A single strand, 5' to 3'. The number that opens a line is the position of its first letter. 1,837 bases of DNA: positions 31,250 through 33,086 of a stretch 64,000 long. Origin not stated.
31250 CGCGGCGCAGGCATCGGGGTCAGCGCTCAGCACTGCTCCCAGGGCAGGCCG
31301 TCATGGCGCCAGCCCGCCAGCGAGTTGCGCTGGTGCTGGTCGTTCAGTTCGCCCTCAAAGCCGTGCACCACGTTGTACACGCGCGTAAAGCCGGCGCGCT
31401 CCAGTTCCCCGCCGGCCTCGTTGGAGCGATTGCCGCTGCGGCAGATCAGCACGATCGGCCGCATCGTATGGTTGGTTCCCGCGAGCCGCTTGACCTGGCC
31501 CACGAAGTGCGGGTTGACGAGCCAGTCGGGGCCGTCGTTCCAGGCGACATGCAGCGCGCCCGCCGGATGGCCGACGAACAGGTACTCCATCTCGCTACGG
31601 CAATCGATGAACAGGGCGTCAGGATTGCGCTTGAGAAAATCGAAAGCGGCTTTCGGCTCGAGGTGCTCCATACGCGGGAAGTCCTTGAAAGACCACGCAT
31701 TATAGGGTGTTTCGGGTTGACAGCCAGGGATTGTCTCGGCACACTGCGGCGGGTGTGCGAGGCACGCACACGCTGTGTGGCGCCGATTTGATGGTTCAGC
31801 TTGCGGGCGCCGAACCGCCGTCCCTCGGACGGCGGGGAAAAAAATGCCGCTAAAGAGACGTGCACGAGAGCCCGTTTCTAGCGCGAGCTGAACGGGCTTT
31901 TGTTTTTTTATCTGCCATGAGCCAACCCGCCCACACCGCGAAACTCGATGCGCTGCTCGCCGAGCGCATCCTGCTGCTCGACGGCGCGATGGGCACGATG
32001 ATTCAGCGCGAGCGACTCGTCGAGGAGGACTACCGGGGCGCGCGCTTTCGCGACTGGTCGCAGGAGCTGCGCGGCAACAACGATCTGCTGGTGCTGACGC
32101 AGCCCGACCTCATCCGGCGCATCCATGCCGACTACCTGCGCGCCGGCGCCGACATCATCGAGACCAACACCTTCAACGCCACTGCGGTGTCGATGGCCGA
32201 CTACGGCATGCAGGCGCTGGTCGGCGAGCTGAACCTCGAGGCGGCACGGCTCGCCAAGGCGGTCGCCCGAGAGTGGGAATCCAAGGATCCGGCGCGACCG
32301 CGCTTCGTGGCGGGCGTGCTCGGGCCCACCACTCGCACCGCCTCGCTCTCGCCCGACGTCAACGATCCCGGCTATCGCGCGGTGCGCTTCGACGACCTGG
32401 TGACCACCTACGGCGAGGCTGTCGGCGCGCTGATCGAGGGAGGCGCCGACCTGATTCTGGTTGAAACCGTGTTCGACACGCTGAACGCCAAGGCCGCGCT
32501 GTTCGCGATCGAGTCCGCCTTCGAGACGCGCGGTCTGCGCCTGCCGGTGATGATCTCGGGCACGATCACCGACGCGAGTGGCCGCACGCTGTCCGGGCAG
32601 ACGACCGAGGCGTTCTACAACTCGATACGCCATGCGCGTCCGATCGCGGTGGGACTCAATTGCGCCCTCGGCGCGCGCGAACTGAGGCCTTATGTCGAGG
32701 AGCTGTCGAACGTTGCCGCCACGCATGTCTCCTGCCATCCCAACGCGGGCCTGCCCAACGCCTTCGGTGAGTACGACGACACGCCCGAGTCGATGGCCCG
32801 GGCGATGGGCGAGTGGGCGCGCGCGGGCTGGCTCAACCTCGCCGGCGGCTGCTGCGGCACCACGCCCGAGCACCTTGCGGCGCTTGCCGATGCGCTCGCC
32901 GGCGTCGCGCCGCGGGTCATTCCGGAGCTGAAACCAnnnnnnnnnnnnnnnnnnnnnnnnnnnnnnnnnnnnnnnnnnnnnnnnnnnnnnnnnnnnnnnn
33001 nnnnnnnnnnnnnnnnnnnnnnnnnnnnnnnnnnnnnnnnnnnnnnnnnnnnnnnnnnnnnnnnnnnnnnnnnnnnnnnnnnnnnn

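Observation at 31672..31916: Structured metH leader: strong hairpins, an intrinsic terminator just upstream of the ATG, and a 15-codon uORF that runs into the terminator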

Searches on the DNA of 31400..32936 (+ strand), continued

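Call 13: search_rna_families(sources=[L005, L007, L009, L013, L018, L022, L024, L035, L043, L077, L002, L004, L001], threshold=evalue, max_evalue=0.1, show_alignments=4)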
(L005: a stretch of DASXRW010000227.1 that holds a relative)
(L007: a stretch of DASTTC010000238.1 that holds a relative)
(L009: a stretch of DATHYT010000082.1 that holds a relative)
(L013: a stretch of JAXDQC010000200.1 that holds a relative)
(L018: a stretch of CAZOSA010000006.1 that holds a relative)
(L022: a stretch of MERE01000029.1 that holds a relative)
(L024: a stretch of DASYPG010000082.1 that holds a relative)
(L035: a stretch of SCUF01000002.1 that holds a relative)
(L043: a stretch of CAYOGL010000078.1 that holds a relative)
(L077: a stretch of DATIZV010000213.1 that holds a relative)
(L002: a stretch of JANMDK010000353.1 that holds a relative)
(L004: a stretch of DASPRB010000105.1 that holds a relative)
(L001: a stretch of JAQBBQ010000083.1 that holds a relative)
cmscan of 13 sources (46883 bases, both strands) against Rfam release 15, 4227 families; matches with E-value up to 0.1: 15.
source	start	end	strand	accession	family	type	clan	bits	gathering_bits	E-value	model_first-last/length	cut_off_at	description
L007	1139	1215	+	RF00521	SAM_alpha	Cis-reg; riboswitch;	-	41.9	36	3.5e-06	1-79/79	no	Alpha-proteobacteria SAM riboswitch aptamer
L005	1372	1448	+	RF00521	SAM_alpha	Cis-reg; riboswitch;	-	41.7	36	3.8e-06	1-79/79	no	Alpha-proteobacteria SAM riboswitch aptamer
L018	1380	1456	+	RF00521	SAM_alpha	Cis-reg; riboswitch;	-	40.9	36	6.4e-06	1-79/79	no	Alpha-proteobacteria SAM riboswitch aptamer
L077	1346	1423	+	RF00521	SAM_alpha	Cis-reg; riboswitch;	-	40.1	36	1.1e-05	1-79/79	no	Alpha-proteobacteria SAM riboswitch aptamer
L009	1381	1457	+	RF00521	SAM_alpha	Cis-reg; riboswitch;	-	38.9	36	2.3e-05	1-79/79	no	Alpha-proteobacteria SAM riboswitch aptamer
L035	1331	1408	+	RF00521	SAM_alpha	Cis-reg; riboswitch;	-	38.8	36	2.4e-05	1-79/79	no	Alpha-proteobacteria SAM riboswitch aptamer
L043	1338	1416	+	RF00521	SAM_alpha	Cis-reg; riboswitch;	-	37.9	36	4e-05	1-79/79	no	Alpha-proteobacteria SAM riboswitch aptamer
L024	1375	1451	+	RF00521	SAM_alpha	Cis-reg; riboswitch;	-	35.8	36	0.00016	1-79/79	no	Alpha-proteobacteria SAM riboswitch aptamer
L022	1347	1424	+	RF00521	SAM_alpha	Cis-reg; riboswitch;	-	33.2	36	0.00079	1-79/79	no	Alpha-proteobacteria SAM riboswitch aptamer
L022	1326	1483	-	RF02424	Bp2_287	Gene; sRNA;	-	32.3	70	0.0015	1-174/174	no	Burkholderia sRNA Bp2_Cand287_SIPHT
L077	1322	1448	-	RF02424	Bp2_287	Gene; sRNA;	-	31.5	70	0.0024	1-174/174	no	Burkholderia sRNA Bp2_Cand287_SIPHT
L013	1370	1448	+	RF00521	SAM_alpha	Cis-reg; riboswitch;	-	29.2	36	0.0096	1-79/79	no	Alpha-proteobacteria SAM riboswitch aptamer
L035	1305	1466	-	RF02424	Bp2_287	Gene; sRNA;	-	28.9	70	0.011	1-174/174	no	Burkholderia sRNA Bp2_Cand287_SIPHT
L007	1119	1243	-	RF02424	Bp2_287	Gene; sRNA;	-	25.8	70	0.07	1-174/174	no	Burkholderia sRNA Bp2_Cand287_SIPHT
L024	1360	1481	-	RF02424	Bp2_287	Gene; sRNA;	-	25.8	70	0.069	1-174/174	no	Burkholderia sRNA Bp2_Cand287_SIPHT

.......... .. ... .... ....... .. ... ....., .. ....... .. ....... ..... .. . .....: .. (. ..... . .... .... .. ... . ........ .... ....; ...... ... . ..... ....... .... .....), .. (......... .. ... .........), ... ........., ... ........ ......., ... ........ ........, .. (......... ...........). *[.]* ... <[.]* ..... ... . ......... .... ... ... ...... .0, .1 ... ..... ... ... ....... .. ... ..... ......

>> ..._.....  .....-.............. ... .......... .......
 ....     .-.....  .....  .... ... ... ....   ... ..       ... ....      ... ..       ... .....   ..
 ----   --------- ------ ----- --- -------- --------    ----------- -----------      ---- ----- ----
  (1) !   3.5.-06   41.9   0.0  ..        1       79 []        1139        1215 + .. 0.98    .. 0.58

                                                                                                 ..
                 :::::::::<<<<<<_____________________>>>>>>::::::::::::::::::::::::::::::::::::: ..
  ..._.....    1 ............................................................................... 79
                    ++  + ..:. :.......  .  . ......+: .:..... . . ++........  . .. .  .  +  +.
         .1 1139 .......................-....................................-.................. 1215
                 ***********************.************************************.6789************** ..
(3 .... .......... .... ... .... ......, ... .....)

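Call 37: build_rna_model(alignment_id=A2, structure=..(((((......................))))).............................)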
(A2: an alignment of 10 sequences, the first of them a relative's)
Model R1 built from alignment A2 (10 sequences, 63 columns); structure: as given.
model positions 61; base pairs 5; branch points 0; effective number of sequences 2.54; information 0.916 bits per position. Calibrated on 0.2 Mb of random sequence (short: E-values are rough).
structure used (alignment columns):
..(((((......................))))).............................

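Call 38: search_with_rna_model(model_id=R1, source=window, max_evalue=10, show_alignments=2)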
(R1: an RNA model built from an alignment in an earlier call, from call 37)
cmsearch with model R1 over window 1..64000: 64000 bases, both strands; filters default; matches with E-value up to 10: 11.
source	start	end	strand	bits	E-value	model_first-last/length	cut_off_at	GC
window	31778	31865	+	49.1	1.3e-13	1-61/61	no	0.62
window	29199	29226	-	10.4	0.14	3-32/61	no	0.61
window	45896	45947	+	10.1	0.17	1-61/61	no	0.62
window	11723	11745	+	10.1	0.18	3-34/61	no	0.7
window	28095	28165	-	9.3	0.31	1-61/61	no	0.66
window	59096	59194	+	8.2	0.68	1-61/61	no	0.63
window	39748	39788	-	7.6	1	1-61/61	no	0.78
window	41035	41045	+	7.5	1.1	17-27/61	no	0.55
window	4457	4505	-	6.8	1.9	1-61/61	no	0.65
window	8160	8188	-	6.6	2.2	4-31/61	no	0.66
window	55365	55379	+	5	6.7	13-27/61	no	0.67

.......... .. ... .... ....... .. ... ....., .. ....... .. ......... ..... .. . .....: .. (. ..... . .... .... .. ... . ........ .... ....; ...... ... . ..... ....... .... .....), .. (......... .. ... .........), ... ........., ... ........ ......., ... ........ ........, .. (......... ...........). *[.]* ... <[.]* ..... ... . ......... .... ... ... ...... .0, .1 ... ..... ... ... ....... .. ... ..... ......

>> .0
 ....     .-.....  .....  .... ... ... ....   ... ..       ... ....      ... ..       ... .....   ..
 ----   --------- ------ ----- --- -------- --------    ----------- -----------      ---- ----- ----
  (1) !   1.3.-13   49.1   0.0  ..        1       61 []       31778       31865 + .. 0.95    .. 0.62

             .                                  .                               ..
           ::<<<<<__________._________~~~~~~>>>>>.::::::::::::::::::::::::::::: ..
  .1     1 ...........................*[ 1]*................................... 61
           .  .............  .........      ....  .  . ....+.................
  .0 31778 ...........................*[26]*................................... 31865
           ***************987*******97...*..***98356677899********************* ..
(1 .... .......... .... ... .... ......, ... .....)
